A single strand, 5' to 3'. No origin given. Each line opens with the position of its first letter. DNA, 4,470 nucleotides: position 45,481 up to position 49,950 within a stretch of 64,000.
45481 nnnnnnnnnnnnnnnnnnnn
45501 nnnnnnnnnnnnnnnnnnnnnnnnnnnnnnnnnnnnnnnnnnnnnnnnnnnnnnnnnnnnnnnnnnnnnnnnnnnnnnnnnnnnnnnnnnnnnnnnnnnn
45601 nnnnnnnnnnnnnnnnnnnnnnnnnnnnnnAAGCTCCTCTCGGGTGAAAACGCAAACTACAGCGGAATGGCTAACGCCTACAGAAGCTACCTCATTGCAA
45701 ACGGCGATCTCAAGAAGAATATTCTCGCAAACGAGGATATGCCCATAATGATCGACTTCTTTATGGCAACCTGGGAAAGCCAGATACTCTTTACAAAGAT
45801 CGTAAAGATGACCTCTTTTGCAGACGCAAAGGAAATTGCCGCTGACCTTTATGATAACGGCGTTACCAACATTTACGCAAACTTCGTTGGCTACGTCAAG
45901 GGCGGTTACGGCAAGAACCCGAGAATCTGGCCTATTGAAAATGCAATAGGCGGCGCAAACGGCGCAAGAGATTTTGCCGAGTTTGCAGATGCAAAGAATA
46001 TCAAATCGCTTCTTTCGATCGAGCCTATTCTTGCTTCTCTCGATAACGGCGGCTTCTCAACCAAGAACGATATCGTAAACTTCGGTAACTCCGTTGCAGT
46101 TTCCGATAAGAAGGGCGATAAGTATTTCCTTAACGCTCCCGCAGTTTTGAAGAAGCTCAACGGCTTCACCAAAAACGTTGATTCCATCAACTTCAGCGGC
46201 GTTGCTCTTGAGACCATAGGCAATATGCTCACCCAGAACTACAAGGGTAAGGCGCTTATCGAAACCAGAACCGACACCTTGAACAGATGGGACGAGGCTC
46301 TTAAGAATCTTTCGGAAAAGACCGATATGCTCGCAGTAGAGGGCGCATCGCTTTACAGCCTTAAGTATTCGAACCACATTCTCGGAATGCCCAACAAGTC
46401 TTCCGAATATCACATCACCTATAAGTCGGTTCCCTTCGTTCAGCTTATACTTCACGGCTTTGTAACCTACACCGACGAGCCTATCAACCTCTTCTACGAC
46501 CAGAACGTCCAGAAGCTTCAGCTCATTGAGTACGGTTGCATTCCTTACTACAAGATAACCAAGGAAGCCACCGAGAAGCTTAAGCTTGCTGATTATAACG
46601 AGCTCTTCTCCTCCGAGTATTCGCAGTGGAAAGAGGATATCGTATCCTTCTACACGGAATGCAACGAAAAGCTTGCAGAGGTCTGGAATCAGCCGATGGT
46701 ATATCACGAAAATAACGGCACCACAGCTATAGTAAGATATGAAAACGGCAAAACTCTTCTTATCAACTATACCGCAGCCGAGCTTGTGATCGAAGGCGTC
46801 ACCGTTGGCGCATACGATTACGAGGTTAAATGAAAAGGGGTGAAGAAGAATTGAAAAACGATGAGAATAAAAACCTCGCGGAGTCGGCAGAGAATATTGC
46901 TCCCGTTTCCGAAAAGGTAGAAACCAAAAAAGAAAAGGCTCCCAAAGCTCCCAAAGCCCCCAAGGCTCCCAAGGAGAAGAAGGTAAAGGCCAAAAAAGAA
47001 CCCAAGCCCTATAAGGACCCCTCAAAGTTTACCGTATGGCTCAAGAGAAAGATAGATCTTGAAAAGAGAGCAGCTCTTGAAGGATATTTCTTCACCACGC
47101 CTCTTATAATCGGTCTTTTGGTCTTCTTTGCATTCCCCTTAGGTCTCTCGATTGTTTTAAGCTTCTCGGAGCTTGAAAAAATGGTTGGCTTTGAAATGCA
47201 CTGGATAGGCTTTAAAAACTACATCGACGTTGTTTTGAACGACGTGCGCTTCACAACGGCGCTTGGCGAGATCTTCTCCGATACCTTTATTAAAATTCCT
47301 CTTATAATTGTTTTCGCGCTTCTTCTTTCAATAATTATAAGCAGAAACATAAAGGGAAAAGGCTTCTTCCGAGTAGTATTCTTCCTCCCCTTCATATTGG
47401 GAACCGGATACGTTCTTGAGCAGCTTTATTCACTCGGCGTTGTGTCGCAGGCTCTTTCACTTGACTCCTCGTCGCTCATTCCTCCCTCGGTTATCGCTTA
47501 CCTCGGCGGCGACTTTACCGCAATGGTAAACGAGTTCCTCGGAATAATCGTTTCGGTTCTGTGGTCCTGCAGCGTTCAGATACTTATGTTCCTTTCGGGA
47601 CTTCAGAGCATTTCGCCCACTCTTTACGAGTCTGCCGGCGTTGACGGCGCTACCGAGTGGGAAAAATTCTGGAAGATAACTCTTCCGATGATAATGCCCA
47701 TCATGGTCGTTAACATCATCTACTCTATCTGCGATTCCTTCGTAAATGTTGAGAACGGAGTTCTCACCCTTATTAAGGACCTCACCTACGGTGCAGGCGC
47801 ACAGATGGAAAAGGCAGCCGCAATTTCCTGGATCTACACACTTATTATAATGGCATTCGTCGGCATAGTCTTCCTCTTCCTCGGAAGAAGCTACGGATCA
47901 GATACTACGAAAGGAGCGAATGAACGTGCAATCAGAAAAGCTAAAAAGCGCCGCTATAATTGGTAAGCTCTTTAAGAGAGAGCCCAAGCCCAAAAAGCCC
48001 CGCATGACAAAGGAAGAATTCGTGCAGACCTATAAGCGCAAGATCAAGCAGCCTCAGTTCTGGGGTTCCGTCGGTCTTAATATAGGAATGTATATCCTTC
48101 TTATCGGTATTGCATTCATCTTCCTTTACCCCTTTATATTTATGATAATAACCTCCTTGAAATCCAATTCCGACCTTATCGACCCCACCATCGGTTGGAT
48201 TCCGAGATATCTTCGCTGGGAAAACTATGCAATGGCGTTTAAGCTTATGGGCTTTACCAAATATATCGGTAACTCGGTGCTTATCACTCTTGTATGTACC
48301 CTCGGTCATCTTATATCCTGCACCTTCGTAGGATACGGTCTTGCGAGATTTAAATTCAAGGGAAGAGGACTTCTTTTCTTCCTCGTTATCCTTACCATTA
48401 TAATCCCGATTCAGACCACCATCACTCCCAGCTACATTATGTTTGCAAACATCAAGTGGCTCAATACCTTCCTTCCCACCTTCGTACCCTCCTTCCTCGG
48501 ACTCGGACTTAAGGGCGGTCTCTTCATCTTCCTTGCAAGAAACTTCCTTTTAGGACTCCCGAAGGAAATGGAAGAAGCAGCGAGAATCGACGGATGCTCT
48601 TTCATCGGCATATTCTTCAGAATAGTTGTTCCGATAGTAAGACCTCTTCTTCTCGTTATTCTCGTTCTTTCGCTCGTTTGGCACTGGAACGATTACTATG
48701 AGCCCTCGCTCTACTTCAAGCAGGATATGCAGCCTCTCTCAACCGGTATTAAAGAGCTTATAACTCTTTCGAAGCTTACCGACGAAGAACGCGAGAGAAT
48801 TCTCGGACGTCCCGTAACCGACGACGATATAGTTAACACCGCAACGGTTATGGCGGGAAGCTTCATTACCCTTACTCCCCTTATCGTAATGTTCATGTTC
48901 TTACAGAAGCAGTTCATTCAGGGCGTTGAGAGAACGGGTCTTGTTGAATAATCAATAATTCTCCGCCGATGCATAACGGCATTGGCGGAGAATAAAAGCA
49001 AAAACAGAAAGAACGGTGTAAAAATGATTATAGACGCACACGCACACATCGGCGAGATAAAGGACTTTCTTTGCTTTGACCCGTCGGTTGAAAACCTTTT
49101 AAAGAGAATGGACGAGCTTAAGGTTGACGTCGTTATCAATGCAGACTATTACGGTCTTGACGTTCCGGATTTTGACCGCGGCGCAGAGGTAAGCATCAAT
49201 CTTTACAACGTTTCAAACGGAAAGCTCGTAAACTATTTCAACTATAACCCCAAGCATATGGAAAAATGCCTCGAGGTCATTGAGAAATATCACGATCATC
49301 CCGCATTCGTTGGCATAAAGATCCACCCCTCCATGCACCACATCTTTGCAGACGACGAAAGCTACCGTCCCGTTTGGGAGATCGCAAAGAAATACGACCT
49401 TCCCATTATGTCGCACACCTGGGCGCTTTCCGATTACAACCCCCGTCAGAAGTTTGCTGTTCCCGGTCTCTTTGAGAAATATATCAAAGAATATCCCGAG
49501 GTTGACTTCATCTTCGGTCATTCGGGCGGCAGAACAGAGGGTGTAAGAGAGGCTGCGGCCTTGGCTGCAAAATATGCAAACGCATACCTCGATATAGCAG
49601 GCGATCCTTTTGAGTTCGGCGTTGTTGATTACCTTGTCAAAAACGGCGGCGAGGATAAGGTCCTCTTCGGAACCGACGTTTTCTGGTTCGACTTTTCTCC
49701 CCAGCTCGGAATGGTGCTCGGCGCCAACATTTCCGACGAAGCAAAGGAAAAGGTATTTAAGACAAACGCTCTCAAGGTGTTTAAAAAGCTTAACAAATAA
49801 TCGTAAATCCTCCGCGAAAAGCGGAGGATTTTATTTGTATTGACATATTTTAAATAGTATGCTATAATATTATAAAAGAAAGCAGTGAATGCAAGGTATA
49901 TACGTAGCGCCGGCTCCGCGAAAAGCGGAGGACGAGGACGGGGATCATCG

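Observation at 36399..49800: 13.4-kb ABC-type operon with two permease pairs, one giant binding protein, no ATPase and two large non-transporter proteins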

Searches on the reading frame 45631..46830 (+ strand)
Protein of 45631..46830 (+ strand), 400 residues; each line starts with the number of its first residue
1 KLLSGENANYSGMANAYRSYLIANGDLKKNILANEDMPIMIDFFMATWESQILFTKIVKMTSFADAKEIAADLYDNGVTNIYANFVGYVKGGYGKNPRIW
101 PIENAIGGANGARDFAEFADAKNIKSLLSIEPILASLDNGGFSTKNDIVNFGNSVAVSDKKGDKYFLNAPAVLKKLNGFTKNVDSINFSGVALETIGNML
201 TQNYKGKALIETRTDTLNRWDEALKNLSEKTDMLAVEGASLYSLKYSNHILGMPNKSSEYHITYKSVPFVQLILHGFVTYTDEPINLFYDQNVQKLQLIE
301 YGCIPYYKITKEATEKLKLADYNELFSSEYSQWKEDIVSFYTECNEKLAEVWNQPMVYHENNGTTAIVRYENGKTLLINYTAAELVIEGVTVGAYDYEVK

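Call 39: search_solved_structures(query=A3, max_evalue=10, show_alignments=5)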
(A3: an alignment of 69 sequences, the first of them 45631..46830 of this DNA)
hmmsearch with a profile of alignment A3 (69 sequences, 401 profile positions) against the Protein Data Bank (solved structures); distinct sequences matched with E-value up to 10: 35.
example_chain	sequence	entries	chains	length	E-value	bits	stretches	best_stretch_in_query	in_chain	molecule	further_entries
5wzq_A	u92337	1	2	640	2.3e-06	30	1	42-115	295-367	Alpha-N-acetylgalactosaminidase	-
5wzn_A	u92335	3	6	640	2.4e-06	29.9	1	42-128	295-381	Alpha-N-acetylgalactosaminidase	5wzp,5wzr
6llq_A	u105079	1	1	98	0.068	15.3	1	38-104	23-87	VAL88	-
9fyz_A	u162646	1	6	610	0.084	15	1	79-127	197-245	Neopullulanase SusA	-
2z1k_A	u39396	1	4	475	0.088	14.9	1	56-141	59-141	(Neo)pullulanase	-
2wc7_A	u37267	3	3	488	0.11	14.6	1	56-116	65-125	ALPHA AMYLASE, CATALYTIC REGION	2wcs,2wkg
6qd6_A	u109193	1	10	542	0.12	14.4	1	124-204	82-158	Mb-cHopQ-Nb207,Outer membrane protein,Mb-cHopQ-Nb207,Outer membrane protein,Mb-cHopQ-Nb207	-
2n3z_A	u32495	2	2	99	0.18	13.9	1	39-107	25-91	OR446 | De novo designed protein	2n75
7d9c_A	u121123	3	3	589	0.19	13.8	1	53-119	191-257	Alpha-glycosidase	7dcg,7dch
7ehh_A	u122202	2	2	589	0.19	13.8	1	53-119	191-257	alpha-glucosidase | alpha glucosidase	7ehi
7d9b_A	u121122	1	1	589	0.19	13.8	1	53-119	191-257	Alpha-glycosidase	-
6hug_G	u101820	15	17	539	0.22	13.6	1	124-204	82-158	Megabody Mb38 | Megabody38 | Megabody-38,Outer membrane protein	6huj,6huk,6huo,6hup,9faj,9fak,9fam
8dge_A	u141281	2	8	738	0.24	13.5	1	49-146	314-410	Alpha amylase, catalytic domain protein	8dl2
8dl1_A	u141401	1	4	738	0.24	13.5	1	49-146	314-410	Alpha amylase, catalytic domain protein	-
9khh_A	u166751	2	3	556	0.28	13.3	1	124-204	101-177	MB52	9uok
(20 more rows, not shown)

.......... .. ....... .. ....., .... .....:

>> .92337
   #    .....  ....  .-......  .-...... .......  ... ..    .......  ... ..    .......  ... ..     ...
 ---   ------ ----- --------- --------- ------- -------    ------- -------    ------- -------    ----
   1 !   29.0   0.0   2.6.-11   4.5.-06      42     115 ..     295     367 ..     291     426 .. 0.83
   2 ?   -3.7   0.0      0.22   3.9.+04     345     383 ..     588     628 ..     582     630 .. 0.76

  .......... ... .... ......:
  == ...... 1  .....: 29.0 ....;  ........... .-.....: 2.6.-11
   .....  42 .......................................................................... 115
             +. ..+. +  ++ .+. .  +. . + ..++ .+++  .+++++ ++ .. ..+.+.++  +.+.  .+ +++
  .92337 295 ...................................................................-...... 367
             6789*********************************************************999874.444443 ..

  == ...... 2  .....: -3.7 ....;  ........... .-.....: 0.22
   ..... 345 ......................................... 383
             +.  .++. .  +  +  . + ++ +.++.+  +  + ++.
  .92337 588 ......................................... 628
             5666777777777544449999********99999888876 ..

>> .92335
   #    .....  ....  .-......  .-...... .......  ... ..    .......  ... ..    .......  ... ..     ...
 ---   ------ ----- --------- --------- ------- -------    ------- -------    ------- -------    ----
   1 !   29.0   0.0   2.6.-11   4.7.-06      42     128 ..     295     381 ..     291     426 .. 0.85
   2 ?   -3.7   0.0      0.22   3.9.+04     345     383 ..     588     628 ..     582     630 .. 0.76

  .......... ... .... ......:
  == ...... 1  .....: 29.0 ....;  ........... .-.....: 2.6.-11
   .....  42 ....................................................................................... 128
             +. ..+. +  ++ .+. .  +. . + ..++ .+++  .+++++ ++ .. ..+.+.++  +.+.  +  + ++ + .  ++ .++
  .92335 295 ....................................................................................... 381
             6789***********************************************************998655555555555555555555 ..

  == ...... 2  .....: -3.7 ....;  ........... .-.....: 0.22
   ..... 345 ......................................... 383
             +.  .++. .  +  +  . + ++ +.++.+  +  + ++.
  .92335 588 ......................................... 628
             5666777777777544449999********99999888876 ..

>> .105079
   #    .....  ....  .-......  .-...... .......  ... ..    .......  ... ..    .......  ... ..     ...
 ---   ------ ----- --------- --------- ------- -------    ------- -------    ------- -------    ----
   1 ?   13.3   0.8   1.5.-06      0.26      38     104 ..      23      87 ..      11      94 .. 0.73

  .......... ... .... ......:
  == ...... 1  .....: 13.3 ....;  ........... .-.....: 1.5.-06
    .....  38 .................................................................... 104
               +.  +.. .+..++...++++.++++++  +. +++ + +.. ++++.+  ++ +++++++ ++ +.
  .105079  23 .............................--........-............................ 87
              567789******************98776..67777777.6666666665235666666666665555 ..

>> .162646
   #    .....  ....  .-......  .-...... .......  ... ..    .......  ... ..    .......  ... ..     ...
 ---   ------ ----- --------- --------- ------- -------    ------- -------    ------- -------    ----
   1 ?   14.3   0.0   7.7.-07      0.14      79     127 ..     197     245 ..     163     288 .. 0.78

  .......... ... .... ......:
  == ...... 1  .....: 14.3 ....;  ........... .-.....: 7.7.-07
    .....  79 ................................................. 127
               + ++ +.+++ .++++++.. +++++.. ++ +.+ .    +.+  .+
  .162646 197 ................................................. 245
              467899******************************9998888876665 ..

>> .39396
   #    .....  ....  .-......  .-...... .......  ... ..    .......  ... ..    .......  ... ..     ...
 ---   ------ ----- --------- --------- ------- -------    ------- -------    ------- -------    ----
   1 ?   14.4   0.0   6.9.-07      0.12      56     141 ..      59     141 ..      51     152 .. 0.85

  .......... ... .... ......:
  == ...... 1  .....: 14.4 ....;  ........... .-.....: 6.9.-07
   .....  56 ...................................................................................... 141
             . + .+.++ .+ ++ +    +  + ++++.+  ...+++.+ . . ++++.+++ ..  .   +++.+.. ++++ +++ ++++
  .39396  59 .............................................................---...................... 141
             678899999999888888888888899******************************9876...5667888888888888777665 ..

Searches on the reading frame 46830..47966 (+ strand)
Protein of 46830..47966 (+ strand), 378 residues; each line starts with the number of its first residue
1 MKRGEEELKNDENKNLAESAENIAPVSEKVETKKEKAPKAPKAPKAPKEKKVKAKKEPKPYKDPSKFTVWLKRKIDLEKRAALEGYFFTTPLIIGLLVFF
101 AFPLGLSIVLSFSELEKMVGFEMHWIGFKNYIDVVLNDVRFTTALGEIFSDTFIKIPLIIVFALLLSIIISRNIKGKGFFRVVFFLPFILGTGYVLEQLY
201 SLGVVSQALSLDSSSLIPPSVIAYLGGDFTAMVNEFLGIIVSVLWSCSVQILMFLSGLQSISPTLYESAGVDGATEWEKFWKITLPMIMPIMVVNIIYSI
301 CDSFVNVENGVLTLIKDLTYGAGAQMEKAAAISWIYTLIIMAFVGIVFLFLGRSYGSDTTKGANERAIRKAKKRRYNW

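Call 4: search_protein_families(library=pfam, proteins=[window:46830-47966:+], max_evalue=0.01)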
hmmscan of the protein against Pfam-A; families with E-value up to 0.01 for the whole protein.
window:46830-47966:+ (378 aa): 1 family
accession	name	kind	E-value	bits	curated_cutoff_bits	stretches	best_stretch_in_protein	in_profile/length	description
PF00528.27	BPD_transp_1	-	2.6e-06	27.7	26.4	1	143-345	17-169/184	Binding-protein-dependent transport system inner membrane component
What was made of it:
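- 46830..47966 (+): g6: UgpA/MalF-like permease, pair 2, with a Lys-rich cytoplasmic N-terminal extension of about 70 aa. BPD_transp_1 at 2.6e-6 (call 4).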

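Call 66: search_protein_families(library=ncbifam, proteins=[window:46830-47966:+], max_evalue=0.001)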
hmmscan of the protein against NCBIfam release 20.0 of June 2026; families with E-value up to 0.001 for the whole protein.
window:46830-47966:+ (378 aa): 8 families
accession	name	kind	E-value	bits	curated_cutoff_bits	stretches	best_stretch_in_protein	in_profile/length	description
NF007852.0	PRK10561.1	equivalog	2.5e-13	50.6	335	1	83-308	12-235/295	sn-glycerol-3-phosphate ABC transporter permease UgpA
NF008232.0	PRK10999.1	equivalog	6.5e-09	35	392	1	120-327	260-462/520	maltose ABC transporter permease MalF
NF008231.0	PRK10998.1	equivalog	2.1e-08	34.1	261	1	233-315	156-238/296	maltose ABC transporter permease MalG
TIGR03262.1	PhnU2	equivalog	9.3e-08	31.1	593.25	1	98-290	12-188/546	putative 2-aminoethylphosphonate ABC transporter permease subunit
NF040932.1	ABC_arch_GlcU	equivalog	1.4e-06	28.2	340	1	232-306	129-204/272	glucose ABC transporter permease GlcU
TIGR00969.1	3a0106s02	subfamily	1.1e-05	25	240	1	239-301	146-209/272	sulfate ABC transporter permease subunit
TIGR01581.1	Mo_ABC_porter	hypoth_equivalog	1.4e-05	24.7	210.3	1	230-298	97-166/225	ABC transporter permease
TIGR03416.1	ABC_choXWV_perm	equivalog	2.7e-05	23.8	363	1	238-300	153-215/267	choline ABC transporter permease subunit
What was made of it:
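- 46830..47966 (+): UgpA-like (call 66).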

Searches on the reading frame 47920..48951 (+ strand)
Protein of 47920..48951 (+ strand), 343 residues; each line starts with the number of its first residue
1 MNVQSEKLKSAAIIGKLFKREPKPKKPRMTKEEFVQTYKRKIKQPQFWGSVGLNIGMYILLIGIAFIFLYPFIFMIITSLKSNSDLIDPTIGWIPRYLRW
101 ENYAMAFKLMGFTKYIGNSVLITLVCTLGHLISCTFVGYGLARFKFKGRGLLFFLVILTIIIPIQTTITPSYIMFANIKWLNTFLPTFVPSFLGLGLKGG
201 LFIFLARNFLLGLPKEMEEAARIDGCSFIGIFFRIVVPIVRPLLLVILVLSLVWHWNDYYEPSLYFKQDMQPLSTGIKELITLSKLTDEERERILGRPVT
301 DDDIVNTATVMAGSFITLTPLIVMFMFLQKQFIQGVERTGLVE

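Call 4: search_protein_families(library=pfam, proteins=[window:47920-48951:+], max_evalue=0.01)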
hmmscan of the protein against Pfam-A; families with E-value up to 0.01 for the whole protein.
window:47920-48951:+ (343 aa): 2 families
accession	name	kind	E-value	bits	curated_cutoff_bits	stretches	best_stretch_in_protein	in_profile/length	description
PF00528.27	BPD_transp_1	-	2.5e-14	53.9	26.4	1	136-336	3-182/184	Binding-protein-dependent transport system inner membrane component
PF06324.16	Pigment_DH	-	0.00075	19.8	20.3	1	208-220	6-18/18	Pigment-dispersing hormone (PDH)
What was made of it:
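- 47920..48951 (+): g7: UgpE/MalG-like permease, pair 2. BPD_transp_1 at 2.5e-14 (call 4).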

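Call 66: search_protein_families(library=ncbifam, proteins=[window:47920-48951:+], max_evalue=0.001)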
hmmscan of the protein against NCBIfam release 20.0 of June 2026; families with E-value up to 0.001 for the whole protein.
window:47920-48951:+ (343 aa): 10 families
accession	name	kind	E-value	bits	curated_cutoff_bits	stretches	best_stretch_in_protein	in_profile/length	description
NF008210.0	PRK10973.1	equivalog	4.7e-25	88.8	297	1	57-336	12-276/281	sn-glycerol-3-phosphate ABC transporter permease UgpE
NF040932.1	ABC_arch_GlcU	equivalog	2.3e-20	73.4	340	1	58-268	6-214/272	glucose ABC transporter permease GlcU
NF008231.0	PRK10998.1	equivalog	1.3e-09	38.1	261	1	113-279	82-251/296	maltose ABC transporter permease MalG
NF007852.0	PRK10561.1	equivalog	1.4e-05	25.1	335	1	209-259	180-230/295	sn-glycerol-3-phosphate ABC transporter permease UgpA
TIGR02141.1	modB_ABC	equivalog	8.9e-05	22.2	182.6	1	119-252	3-145/208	molybdate ABC transporter permease subunit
NF040839.1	tungstate_WtpB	equivalog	0.00018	21.2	340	1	114-248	44-186/251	tungstate ABC transporter permease WtpB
NF007047.0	PRK09500.1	equivalog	0.00024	20.8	326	1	62-253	11-194/257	spermidine/putrescine ABC transporter permease PotC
TIGR01581.1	Mo_ABC_porter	hypoth_equivalog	0.00026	20.6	210.3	0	117-251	24-167/225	ABC transporter permease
NF006939.0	PRK09421.1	equivalog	0.00066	19.1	262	0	118-252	14-158/230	molybdate ABC transporter permease subunit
NF008232.0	PRK10999.1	equivalog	0.00088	18.1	392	0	203-259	391-447/520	maltose ABC transporter permease MalF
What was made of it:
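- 47920..48951 (+): UgpE at 5e-25 (call 66).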

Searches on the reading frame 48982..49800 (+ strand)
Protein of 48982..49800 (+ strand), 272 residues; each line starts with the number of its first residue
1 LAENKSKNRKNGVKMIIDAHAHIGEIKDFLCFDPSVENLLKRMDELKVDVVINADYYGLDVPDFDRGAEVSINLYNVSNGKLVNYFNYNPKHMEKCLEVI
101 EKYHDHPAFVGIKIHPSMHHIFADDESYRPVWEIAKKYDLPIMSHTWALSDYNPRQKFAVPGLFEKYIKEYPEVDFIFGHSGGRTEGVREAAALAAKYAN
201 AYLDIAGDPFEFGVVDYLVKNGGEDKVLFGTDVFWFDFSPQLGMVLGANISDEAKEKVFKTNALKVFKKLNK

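Call 4: search_protein_families(library=pfam, proteins=[window:48982-49800:+], max_evalue=0.01)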
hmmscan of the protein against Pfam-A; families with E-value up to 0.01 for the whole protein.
window:48982-49800:+ (272 aa): 2 families
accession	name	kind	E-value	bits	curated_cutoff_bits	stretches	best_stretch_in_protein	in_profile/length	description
PF04909.20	Amidohydro_2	-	2.3e-27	97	26.4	1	82-268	80-288/289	Amidohydrolase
PF01026.27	TatD_DNase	-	0.0015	18.4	27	0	17-146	1-129/253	TatD related DNase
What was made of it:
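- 49024..49800 (+): g8: Amidohydro_2 family metal-dependent hydrolase (258 aa, no signal peptide). A lineage-specific addition. Pfam at 2.3e-27 (call 4).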

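Call 65: search_solved_structures(query=window:49024-49800:+, max_evalue=0.001)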
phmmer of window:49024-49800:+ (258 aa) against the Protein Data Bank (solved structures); distinct sequences matched with E-value up to 0.001: 9.
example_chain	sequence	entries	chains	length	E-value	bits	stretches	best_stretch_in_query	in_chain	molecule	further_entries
8yt2_A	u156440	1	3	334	2e-05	27.4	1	192-254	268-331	2-amino-3-carboxymuconate 6-semialdehyde decarboxylase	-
2hbv_A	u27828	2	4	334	3.5e-05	26.6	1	192-254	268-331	2-amino-3-carboxymuconate 6-semialdehyde decarboxylase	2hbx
4ifr_A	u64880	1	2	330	3.6e-05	26.5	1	192-254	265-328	2-amino-3-carboxymuconate 6-semialdehyde decarboxylase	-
6mgs_A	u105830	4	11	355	3.7e-05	26.5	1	192-254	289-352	2-amino-3-carboxymuconate 6-semialdehyde decarboxylase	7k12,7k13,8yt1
6mgt_A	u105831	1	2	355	3.7e-05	26.5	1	192-254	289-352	2-amino-3-carboxymuconate 6-semialdehyde decarboxylase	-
4ifk_A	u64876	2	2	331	3.7e-05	26.5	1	192-254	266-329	2-amino-3-carboxymuconate 6-semialdehyde decarboxylase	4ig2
4era_A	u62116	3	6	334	3.8e-05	26.5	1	193-254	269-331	2-amino-3-carboxymuconate 6-semialdehyde decarboxylase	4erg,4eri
4ifk_B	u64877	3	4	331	3.8e-05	26.4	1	192-254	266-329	2-amino-3-carboxymuconate 6-semialdehyde decarboxylase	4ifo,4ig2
4epk_A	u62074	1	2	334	4e-05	26.4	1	193-254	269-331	2-amino-3-carboxymuconate 6-semialdehyde decarboxylase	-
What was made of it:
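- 49024..49800 (+): Only weak PDB matches, to ACMSD at 2e-5 (call 65).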

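Call 66: search_protein_families(library=ncbifam, proteins=[window:49024-49800:+], max_evalue=0.001)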
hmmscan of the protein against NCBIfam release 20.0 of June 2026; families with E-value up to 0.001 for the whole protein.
window:49024-49800:+ (258 aa): 0 families
